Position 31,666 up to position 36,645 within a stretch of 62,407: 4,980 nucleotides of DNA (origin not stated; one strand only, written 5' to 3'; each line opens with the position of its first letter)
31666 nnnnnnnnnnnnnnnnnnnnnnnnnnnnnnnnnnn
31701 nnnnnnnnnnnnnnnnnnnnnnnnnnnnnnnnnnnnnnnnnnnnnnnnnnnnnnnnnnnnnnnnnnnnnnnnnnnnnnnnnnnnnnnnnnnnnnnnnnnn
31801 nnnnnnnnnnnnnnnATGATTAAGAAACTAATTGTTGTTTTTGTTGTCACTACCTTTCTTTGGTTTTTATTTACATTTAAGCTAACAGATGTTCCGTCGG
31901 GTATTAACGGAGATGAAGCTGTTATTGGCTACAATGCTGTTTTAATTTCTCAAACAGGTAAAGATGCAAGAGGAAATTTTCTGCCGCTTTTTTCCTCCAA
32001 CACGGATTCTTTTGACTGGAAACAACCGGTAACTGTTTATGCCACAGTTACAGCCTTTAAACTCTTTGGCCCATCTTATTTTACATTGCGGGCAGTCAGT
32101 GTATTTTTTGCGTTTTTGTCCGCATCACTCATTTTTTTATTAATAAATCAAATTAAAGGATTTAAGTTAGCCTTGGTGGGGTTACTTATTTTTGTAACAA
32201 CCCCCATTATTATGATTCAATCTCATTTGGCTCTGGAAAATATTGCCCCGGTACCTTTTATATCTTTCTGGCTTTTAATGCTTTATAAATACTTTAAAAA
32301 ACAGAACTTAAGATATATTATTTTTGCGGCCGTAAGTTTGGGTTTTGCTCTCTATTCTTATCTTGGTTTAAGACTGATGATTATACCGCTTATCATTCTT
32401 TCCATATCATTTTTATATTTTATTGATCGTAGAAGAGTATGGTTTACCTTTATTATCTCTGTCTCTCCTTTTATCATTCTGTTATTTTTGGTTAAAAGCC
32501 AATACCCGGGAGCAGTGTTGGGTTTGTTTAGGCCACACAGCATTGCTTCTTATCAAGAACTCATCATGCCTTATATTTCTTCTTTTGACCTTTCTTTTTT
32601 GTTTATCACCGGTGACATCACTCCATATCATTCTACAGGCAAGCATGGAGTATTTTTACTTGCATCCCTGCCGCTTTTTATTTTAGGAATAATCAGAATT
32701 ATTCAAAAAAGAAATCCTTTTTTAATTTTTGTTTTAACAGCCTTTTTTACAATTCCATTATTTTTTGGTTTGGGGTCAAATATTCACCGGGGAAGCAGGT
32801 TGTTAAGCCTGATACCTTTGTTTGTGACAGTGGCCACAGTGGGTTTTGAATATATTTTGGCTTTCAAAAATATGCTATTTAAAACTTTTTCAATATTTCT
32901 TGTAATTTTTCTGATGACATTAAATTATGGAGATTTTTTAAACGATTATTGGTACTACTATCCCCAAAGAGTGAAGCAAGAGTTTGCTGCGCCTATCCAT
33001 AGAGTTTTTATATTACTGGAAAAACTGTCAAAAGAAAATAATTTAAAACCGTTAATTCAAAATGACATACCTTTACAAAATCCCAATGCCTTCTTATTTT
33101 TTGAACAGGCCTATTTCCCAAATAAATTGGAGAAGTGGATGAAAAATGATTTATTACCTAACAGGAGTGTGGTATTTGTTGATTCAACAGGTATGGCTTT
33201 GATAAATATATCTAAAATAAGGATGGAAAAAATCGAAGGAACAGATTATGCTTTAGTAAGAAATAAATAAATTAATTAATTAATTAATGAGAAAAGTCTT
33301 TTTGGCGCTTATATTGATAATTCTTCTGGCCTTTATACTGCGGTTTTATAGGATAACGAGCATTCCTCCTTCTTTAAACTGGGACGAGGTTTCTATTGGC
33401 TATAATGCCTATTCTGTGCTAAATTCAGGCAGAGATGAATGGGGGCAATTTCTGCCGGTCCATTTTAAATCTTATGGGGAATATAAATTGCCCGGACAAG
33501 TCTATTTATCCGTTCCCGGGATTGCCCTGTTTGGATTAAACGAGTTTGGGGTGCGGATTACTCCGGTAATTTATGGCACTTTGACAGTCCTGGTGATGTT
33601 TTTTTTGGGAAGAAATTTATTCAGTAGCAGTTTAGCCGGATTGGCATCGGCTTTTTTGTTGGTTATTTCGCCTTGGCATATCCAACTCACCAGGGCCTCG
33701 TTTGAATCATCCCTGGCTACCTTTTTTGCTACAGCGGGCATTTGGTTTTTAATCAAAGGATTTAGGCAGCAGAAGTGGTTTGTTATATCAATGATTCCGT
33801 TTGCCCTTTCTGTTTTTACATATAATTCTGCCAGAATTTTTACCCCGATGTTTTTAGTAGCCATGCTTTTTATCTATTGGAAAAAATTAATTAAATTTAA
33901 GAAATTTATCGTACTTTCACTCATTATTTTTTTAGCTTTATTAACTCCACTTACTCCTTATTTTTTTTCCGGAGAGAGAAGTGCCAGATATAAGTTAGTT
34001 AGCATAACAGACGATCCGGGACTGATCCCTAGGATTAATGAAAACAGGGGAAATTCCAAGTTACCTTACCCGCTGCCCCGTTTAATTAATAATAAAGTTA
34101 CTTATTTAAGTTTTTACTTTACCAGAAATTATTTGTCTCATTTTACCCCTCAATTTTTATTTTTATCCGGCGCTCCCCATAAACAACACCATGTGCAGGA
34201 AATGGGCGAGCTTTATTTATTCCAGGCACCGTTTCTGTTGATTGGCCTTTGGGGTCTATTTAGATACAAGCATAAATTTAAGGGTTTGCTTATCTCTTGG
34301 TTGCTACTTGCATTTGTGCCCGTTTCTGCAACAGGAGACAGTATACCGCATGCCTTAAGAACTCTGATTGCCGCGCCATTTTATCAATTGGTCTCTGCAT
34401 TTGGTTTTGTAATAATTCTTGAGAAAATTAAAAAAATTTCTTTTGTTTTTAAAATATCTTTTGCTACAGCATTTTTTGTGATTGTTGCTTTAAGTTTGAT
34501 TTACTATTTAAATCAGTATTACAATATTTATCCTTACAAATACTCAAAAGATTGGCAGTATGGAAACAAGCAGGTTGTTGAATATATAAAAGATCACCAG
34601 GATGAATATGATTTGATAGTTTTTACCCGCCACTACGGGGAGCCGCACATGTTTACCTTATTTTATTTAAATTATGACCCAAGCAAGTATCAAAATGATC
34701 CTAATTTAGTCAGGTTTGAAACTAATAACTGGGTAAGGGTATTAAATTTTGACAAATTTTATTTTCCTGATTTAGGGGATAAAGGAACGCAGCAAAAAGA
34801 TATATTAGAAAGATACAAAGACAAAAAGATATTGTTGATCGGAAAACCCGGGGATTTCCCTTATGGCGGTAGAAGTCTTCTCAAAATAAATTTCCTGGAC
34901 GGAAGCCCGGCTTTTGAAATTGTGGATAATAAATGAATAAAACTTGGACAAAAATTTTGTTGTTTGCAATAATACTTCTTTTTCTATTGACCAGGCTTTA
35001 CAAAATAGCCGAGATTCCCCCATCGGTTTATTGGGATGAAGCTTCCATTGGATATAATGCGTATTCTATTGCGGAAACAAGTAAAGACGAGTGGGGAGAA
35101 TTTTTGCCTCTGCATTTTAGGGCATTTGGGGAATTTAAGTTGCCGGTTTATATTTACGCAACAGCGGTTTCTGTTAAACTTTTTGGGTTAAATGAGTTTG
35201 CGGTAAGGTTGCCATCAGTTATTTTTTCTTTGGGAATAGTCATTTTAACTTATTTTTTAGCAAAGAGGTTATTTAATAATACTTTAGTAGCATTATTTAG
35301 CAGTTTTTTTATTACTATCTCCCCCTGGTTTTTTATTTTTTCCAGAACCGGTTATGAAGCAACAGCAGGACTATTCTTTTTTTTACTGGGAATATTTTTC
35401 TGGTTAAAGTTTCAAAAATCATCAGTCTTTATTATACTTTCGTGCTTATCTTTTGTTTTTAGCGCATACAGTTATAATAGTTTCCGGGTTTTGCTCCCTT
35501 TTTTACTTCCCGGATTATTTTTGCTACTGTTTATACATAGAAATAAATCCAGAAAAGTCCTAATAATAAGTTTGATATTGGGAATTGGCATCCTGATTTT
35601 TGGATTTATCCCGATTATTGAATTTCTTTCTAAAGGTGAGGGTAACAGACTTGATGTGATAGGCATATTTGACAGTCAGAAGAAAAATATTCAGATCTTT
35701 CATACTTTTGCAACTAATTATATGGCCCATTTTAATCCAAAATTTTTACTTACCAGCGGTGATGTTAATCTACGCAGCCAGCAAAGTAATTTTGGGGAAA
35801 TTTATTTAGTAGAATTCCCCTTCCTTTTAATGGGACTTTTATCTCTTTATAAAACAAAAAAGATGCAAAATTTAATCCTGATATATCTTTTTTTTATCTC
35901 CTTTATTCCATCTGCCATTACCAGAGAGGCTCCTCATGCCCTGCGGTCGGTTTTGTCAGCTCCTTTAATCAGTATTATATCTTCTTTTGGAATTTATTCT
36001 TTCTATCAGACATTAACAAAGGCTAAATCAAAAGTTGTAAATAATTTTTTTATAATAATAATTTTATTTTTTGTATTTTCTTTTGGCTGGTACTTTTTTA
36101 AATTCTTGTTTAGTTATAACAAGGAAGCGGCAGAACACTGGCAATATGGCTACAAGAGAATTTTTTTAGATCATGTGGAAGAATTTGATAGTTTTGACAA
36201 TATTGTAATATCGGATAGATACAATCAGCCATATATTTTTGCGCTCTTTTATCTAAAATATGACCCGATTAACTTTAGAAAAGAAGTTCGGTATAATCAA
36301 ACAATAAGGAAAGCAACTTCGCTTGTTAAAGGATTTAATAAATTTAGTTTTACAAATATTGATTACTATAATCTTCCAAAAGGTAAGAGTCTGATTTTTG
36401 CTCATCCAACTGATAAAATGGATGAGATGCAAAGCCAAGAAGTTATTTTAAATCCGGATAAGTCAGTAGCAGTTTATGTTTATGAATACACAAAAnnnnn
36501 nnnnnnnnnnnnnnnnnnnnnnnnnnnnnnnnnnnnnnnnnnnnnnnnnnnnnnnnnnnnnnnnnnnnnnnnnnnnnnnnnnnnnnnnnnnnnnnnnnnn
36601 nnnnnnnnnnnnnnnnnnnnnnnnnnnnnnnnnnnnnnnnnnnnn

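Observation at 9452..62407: About 53 kb 'GT-C factory': some 17 polytopic glycosyltransferase-like proteins fed by four polyprenol-P-sugar synthases and two flippases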

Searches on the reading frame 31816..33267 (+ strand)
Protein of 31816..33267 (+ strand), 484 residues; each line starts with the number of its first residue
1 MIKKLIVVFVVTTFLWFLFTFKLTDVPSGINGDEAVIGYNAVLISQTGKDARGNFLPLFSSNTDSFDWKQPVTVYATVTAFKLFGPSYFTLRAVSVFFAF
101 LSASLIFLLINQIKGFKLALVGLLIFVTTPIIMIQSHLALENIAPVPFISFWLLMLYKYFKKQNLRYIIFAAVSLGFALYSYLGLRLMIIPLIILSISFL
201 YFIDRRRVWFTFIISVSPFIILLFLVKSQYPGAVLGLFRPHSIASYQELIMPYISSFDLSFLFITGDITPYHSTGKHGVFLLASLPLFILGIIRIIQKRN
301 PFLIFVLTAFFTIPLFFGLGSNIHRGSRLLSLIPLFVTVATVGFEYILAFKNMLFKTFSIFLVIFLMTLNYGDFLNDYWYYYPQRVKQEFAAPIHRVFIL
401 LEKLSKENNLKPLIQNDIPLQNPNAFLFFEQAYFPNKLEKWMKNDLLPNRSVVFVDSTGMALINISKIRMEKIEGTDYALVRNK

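Call 4: search_protein_families(library=pfam, proteins=[window:31816-33267:+], max_evalue=0.01)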
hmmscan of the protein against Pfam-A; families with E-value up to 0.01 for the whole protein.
window:31816-33267:+ (484 aa): 1 family
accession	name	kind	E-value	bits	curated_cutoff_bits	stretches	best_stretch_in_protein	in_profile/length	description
PF13231.12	PMT_2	-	1.8e-09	38.4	26.1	1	71-223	4-152/160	Dolichyl-phosphate-mannose-protein mannosyltransferase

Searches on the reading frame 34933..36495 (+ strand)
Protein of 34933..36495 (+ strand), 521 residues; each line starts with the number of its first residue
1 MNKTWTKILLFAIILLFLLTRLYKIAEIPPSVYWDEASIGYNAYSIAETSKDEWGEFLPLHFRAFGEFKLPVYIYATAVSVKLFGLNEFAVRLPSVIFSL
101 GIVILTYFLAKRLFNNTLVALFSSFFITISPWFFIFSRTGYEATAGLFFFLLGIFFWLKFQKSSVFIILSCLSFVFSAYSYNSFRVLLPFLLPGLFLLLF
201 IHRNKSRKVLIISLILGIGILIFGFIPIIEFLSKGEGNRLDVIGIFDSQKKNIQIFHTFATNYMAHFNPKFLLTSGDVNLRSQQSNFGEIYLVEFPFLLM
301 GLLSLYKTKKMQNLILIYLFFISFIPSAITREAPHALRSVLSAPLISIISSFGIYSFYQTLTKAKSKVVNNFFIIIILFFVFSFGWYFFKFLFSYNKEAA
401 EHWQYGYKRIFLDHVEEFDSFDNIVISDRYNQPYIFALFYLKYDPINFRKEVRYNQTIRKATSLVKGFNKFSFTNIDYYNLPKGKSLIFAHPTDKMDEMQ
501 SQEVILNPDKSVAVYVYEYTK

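Call 4: search_protein_families(library=pfam, proteins=[window:34933-36495:+], max_evalue=0.01)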
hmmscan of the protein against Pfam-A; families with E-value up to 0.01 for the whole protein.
window:34933-36495:+ (521 aa): 2 families
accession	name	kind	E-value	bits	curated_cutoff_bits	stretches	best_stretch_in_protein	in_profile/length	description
PF13231.12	PMT_2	-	1.1e-09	39.2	26.1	1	71-223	4-154/160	Dolichyl-phosphate-mannose-protein mannosyltransferase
PF02366.24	PMT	-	2.4e-09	37.5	22.7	1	13-231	3-233/245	Dolichyl-phosphate-mannose-protein mannosyltransferase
